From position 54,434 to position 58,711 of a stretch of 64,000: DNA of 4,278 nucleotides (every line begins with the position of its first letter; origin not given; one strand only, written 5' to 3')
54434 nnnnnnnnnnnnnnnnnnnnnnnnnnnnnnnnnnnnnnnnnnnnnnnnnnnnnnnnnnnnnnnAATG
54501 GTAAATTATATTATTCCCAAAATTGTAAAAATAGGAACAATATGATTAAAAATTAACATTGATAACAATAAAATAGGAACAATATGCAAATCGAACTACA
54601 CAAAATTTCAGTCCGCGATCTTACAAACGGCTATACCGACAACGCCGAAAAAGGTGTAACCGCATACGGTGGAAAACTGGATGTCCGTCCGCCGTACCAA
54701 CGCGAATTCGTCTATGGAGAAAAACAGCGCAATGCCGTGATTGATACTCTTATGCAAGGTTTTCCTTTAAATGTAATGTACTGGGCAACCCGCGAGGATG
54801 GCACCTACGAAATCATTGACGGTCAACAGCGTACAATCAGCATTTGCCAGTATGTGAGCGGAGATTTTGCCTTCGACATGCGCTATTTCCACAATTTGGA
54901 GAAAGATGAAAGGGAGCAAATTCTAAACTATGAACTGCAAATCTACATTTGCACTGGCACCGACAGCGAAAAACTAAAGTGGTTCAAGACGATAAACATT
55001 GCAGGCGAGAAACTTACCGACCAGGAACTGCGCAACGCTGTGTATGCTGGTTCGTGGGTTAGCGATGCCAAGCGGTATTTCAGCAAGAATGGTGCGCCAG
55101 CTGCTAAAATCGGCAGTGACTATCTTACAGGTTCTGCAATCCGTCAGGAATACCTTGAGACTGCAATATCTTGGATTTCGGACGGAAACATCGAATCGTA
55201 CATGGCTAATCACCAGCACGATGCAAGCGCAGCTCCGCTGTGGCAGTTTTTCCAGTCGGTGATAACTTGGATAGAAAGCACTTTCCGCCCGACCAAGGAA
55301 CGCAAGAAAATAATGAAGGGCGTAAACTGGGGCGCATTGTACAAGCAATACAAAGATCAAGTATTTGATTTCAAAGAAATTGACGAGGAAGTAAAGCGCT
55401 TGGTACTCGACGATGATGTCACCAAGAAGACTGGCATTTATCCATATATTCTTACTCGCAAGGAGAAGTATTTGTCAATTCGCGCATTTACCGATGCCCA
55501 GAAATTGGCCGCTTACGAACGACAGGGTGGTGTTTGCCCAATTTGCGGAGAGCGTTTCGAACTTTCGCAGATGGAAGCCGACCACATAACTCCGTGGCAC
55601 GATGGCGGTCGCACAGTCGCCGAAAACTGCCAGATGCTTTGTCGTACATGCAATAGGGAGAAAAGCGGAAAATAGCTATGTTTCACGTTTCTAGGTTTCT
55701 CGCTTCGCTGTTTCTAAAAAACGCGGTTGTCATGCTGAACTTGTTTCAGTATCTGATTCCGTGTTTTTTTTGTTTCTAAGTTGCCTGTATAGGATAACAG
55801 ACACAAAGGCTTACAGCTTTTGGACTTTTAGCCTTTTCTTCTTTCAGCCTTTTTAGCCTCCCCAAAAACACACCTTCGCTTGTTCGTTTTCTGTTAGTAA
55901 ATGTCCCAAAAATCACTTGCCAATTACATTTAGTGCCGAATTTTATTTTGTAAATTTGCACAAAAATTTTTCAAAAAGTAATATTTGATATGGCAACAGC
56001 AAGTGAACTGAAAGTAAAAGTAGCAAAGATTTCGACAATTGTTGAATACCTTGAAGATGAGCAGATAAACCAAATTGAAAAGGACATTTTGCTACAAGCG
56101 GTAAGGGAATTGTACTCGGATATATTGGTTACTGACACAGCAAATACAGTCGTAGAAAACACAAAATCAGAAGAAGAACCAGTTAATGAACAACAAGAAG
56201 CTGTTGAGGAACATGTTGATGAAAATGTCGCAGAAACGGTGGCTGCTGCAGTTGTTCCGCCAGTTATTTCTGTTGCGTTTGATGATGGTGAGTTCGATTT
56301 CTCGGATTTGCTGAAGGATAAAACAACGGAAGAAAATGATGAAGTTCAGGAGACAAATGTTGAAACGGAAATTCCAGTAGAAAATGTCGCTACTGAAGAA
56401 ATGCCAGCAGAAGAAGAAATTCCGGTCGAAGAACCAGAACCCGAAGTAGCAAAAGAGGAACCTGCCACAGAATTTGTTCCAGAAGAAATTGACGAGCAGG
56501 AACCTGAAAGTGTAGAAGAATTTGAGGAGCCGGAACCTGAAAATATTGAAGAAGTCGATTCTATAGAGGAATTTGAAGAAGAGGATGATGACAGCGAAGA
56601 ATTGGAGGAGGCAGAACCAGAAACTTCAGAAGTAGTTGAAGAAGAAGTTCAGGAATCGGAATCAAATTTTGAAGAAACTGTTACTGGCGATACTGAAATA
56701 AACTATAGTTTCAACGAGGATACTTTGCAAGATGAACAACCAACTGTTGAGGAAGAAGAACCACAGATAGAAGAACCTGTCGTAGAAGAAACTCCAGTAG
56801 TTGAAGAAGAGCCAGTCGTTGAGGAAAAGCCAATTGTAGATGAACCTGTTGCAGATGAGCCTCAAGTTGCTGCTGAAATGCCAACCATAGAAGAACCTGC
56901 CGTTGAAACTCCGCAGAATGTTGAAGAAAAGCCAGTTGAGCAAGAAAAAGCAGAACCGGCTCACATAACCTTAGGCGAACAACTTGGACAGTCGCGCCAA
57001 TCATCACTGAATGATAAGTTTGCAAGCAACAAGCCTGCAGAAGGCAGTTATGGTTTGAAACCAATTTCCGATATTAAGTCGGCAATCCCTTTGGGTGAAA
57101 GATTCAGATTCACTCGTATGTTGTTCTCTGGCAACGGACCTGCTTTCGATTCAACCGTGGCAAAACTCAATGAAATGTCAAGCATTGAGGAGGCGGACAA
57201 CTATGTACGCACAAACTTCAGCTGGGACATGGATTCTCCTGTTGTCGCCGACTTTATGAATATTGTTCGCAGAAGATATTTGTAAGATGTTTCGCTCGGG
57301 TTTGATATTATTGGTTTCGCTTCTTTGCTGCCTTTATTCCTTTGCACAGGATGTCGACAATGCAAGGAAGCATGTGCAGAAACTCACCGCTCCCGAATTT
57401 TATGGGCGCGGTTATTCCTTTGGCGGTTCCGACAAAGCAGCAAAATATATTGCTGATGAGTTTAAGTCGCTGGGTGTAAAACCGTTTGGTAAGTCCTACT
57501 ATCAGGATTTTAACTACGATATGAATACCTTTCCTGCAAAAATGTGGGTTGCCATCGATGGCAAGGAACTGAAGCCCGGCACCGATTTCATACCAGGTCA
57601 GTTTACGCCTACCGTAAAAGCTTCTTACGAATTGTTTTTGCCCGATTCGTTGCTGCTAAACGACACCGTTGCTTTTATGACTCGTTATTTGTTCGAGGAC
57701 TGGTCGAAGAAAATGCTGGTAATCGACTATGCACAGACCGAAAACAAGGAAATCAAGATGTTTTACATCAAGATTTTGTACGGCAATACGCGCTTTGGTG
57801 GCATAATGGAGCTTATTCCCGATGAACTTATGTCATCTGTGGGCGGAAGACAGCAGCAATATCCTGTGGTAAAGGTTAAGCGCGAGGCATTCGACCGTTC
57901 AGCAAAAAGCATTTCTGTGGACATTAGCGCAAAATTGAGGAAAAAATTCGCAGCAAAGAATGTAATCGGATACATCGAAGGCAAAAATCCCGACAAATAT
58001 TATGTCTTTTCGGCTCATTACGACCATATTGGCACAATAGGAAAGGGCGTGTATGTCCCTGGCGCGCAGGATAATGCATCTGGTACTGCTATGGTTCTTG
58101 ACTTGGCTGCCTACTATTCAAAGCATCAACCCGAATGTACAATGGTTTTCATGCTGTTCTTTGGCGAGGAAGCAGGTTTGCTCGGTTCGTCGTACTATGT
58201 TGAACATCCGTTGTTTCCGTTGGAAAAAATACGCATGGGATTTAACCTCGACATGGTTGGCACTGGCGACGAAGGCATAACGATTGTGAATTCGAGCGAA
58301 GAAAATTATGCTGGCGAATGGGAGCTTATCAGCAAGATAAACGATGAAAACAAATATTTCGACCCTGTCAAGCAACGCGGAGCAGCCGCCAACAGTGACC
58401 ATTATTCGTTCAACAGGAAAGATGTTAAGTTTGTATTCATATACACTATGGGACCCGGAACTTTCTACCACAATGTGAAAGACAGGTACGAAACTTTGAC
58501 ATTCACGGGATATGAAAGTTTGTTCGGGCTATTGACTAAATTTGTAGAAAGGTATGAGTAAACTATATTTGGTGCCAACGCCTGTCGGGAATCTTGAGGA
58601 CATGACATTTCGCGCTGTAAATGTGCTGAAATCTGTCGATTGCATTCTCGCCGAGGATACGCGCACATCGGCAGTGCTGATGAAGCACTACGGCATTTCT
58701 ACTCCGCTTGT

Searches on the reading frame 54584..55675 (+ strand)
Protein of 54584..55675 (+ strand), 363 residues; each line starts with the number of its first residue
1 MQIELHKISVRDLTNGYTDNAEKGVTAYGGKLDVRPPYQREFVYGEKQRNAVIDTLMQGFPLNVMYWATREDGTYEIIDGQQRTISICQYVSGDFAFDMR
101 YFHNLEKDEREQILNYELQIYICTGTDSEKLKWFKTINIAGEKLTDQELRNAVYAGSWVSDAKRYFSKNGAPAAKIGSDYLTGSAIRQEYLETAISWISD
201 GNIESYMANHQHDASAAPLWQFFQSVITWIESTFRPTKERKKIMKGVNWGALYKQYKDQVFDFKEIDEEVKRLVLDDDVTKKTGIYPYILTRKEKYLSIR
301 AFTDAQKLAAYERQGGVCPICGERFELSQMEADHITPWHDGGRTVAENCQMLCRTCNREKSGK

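Call 8: search_protein_families(library=pfam, proteins=[window:54584-55675:+], max_evalue=0.01)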
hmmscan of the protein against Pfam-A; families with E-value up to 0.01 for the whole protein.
window:54584-55675:+ (363 aa): 5 families
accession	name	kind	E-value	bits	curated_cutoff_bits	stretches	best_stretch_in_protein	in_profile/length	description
PF03235.19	GmrSD_N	-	3.6e-21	76.6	33.2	1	34-154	13-198/199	GmrSD restriction endonuclease, N-terminal domain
PF01844.29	HNH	-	2.4e-14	53.6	21.4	1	318-361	1-45/47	HNH endonuclease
PF14279.12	HNH_5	-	5.3e-09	36.3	27.5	1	318-360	1-43/56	HNH endonuclease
PF02945.21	Endonuclease_7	-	0.00047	20.4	23.6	1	301-358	9-61/82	Recombination endonuclease VII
PF24693.1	DUF7660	-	0.004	17.7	27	0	188-227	29-66/73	Family of unknown function (DUF7660)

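Call 33: search_protein_families(library=padloc, proteins=[window:54584-55675:+], max_evalue=0.01)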
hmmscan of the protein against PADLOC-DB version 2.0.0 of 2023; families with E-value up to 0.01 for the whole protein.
window:54584-55675:+ (363 aa): 6 families
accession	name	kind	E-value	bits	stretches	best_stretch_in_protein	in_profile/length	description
PDLC03418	REase_II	-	1.6e-138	459.9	1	1-363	1-372/372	Type II restriction enzyme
PDLC03877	NsnA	-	2.2e-27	94.3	1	30-160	63-206/385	-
PDLC04027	PD-T4-2_A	-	1.6e-12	45.2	2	30-93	50-114/363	-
PDLC04150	HEC-05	-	2.3e-06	24.7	1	36-72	25-62/583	-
PDLC04151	HEC-05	-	5.4e-06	23.4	1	36-71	43-79/600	-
PDLC01256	Cas9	-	0.0071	13.2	1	303-361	499-560/711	"CAS-II-A,CAS-II-B,CAS-II-C; effector__SPE"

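Call 34: search_protein_families(library=ncbifam, proteins=[window:54584-55675:+], max_evalue=0.01)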
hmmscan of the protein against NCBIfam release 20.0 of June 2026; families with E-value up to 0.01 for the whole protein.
window:54584-55675:+ (363 aa): 2 families
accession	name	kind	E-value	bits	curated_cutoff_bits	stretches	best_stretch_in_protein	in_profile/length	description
NF049971.1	CRISPR_Cas9d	exception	4.6e-08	32.2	375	1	304-362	534-595/986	type II CRISPR RNA-guided endonuclease Cas9d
NF040563.1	guided_IscB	equivalog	3.3e-05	23.2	175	1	311-361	188-236/314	RNA-guided endonuclease IscB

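Call 74: search_solved_structures(query=window:54584-55675:+, max_evalue=0.01)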
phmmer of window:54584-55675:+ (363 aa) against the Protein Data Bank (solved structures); distinct sequences matched with E-value up to 0.01: 7.
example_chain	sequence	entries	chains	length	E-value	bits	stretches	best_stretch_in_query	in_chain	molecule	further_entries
6me0_C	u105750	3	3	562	7.7e-05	25.1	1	310-359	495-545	Maturase reverse transcriptase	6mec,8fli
4h9d_A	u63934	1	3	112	0.00019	23.9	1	315-360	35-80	HNH endonuclease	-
8w2z_A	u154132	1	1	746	0.00047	22.5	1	297-363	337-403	HNH nuclease domain-containing protein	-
8zq9_B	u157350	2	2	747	0.00047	22.5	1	297-363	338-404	a protein | HNH nuclease domain-containing protein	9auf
8w2s_A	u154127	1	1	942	0.00062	22.1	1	297-363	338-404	HNH nuclease domain-containing protein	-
9lgi_A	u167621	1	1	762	0.00082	21.7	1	297-363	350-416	HNH nuclease domain-containing protein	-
8d2k_A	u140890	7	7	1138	0.0028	20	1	316-361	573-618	CRISPR-associated endonuclease, Csn1 family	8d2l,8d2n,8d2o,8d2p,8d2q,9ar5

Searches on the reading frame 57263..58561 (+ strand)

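Call 33: search_protein_families(library=padloc, proteins=[window:57263-58561:+], max_evalue=0.01)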
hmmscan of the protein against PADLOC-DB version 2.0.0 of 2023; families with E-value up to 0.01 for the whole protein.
window:57263-58561:+ (432 aa): 0 families

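Call 34: search_protein_families(library=ncbifam, proteins=[window:57263-58561:+], max_evalue=0.01)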
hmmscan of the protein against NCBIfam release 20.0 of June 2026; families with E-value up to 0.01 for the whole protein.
window:57263-58561:+ (432 aa): 2 families
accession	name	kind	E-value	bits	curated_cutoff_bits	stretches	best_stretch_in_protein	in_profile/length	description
NF045908.1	AminopepLapALeg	equivalog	0.0001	21.3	600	1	248-333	208-290/396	aminopeptidase LapA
NF007568.0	PRK10199.1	equivalog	0.001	18.4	298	1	259-322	133-194/346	aminopeptidase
